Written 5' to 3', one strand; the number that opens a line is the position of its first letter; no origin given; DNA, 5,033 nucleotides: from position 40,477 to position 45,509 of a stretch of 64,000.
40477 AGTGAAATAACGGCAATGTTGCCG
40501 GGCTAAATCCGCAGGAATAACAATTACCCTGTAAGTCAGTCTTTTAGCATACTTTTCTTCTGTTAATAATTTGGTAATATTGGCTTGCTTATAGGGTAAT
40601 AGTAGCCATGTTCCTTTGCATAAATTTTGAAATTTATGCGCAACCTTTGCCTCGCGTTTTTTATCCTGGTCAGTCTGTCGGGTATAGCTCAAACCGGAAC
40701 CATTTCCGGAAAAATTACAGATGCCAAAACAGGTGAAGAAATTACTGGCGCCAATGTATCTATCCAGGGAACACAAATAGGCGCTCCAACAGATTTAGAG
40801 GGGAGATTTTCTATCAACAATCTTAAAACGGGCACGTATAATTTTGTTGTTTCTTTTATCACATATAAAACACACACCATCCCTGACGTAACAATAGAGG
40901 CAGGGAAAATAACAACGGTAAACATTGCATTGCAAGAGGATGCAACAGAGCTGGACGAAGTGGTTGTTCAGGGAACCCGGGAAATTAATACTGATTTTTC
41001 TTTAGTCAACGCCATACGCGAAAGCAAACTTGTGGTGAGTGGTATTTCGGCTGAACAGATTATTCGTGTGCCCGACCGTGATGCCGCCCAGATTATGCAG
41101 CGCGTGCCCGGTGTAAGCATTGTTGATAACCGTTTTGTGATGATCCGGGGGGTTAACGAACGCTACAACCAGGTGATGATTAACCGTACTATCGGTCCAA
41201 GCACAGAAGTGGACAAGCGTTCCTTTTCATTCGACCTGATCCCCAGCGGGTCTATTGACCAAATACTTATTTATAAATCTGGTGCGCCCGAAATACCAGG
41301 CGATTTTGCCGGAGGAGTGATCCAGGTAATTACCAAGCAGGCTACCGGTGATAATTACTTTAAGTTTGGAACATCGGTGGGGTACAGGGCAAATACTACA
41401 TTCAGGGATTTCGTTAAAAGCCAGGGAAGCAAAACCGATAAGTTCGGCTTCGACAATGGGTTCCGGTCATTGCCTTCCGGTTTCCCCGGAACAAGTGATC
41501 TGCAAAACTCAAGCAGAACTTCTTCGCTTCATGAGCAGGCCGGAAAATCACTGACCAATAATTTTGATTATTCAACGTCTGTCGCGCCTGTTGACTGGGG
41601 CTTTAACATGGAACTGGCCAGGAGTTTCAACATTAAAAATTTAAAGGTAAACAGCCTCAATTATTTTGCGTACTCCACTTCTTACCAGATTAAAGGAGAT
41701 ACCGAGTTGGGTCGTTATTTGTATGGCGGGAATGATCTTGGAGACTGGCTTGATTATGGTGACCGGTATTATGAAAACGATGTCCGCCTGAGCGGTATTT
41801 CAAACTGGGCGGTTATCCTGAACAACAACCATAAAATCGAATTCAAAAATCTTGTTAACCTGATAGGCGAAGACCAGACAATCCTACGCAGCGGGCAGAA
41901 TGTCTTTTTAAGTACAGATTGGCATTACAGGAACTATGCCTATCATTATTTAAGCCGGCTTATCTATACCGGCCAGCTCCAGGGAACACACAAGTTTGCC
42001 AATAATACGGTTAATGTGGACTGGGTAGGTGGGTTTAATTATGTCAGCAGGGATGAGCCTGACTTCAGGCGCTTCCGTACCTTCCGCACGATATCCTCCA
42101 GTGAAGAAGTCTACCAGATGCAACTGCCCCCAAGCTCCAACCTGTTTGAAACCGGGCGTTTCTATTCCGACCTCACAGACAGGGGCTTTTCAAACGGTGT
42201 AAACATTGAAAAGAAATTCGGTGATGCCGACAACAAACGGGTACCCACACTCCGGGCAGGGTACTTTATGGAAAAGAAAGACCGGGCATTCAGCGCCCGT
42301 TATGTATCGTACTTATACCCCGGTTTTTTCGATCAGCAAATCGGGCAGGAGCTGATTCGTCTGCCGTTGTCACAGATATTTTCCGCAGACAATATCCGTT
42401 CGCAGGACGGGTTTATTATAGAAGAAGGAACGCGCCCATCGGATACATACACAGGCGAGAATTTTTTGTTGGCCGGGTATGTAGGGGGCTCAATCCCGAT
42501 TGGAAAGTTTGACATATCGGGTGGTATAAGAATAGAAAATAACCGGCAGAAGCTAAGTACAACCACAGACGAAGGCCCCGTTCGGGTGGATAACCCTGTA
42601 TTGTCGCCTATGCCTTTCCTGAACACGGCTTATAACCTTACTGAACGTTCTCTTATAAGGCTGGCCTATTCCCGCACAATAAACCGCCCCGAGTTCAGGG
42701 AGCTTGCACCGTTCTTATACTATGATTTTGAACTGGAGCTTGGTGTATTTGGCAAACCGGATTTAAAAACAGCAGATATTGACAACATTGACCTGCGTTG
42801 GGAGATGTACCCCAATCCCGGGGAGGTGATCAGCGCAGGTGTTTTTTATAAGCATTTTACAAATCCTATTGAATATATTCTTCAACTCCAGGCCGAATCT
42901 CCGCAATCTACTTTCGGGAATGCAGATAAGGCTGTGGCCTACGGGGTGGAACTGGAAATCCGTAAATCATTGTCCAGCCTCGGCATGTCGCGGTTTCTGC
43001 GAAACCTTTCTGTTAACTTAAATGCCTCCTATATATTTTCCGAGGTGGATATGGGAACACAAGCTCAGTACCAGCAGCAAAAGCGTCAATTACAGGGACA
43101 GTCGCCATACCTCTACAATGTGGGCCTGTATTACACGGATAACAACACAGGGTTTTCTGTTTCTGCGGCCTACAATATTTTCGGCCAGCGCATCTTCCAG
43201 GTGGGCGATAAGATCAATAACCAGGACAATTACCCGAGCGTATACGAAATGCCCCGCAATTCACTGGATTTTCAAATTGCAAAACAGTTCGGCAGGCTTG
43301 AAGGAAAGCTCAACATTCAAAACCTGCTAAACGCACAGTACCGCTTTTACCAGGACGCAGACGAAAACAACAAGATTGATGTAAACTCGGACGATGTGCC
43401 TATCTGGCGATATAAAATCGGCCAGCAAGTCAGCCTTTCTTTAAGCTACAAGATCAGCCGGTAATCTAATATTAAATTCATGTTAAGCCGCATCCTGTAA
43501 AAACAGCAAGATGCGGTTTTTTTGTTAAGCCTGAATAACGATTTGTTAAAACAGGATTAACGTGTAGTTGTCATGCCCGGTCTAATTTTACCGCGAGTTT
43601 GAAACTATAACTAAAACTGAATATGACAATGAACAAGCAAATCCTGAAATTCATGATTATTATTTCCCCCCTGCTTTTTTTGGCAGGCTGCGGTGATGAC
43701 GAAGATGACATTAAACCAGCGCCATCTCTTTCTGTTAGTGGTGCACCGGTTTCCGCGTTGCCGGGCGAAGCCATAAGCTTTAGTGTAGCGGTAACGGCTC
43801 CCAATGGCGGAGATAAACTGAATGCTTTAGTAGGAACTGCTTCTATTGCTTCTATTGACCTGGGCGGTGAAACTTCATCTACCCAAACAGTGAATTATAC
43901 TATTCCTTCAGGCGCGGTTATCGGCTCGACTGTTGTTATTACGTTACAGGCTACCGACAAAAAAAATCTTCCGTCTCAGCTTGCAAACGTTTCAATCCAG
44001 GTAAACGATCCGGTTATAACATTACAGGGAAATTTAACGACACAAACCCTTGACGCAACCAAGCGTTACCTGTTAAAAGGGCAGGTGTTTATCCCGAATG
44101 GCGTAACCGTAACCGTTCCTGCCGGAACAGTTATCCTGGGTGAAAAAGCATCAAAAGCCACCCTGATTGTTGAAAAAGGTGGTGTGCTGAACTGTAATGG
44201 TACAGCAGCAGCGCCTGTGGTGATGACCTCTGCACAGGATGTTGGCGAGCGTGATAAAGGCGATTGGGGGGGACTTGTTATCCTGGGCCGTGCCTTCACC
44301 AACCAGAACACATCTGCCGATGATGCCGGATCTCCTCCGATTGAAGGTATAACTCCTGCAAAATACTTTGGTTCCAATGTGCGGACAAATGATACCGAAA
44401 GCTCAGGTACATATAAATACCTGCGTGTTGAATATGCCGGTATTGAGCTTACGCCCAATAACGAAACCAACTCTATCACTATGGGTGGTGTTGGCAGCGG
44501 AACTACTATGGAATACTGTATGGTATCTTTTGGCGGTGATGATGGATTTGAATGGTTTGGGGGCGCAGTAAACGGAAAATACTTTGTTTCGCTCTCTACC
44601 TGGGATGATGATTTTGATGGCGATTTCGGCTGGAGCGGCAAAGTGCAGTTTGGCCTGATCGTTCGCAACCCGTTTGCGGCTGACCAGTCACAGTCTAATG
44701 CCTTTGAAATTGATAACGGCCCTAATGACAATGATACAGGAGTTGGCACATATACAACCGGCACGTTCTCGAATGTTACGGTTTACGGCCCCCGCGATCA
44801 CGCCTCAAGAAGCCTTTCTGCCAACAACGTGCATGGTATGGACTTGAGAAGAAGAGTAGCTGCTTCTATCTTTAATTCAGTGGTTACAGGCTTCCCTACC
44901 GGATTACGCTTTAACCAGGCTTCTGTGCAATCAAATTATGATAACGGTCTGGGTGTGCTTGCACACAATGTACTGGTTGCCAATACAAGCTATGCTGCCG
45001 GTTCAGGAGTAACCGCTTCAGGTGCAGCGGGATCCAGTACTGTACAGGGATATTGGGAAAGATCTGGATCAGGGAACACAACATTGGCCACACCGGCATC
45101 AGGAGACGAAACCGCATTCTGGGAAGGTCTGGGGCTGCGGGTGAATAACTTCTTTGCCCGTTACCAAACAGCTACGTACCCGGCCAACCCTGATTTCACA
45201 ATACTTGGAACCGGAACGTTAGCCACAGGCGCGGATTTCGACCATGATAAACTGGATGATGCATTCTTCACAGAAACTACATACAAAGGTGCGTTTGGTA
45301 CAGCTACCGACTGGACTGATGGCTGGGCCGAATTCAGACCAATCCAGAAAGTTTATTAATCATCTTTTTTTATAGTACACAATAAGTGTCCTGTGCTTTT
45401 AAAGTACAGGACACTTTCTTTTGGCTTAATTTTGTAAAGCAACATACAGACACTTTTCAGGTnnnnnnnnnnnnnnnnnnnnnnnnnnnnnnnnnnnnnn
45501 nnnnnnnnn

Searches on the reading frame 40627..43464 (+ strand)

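Call 24: search_protein_families(library=pfam, proteins=[window:40627-43464:+], max_evalue=0.001)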
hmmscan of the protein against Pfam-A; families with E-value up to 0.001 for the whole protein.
window:40627-43464:+ (945 aa): 5 families
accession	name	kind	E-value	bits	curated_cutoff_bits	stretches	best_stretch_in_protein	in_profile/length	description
PF14905.12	OMP_b-brl_3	-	1.1e-23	84.4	27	1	604-921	104-394/408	Outer membrane protein beta-barrel family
PF13715.12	CarbopepD_reg_2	-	4.6e-23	81.5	32.2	1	26-114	1-88/88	CarboxypepD_reg-like domain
PF13620.12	CarboxypepD_reg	-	9.6e-19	68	32.3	1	25-103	1-82/82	Carboxypeptidase regulatory-like domain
PF07715.20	Plug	-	1.1e-08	36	23.9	1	131-230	3-106/107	TonB-dependent Receptor Plug Domain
PF14686.12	fn3_3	-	0.00099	19.3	24.4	0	24-97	3-74/75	Polysaccharide lyase family 4, domain II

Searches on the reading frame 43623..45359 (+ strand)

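Call 24: search_protein_families(library=pfam, proteins=[window:43623-45359:+], max_evalue=0.001)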
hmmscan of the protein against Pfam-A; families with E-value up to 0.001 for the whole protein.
window:43623-45359:+ (578 aa): 1 family
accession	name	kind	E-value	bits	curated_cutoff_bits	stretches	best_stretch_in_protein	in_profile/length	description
PF23619.1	Ig_VWA7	-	0.00076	20.1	27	0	42-124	9-99/104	VWA7 Ig-like domain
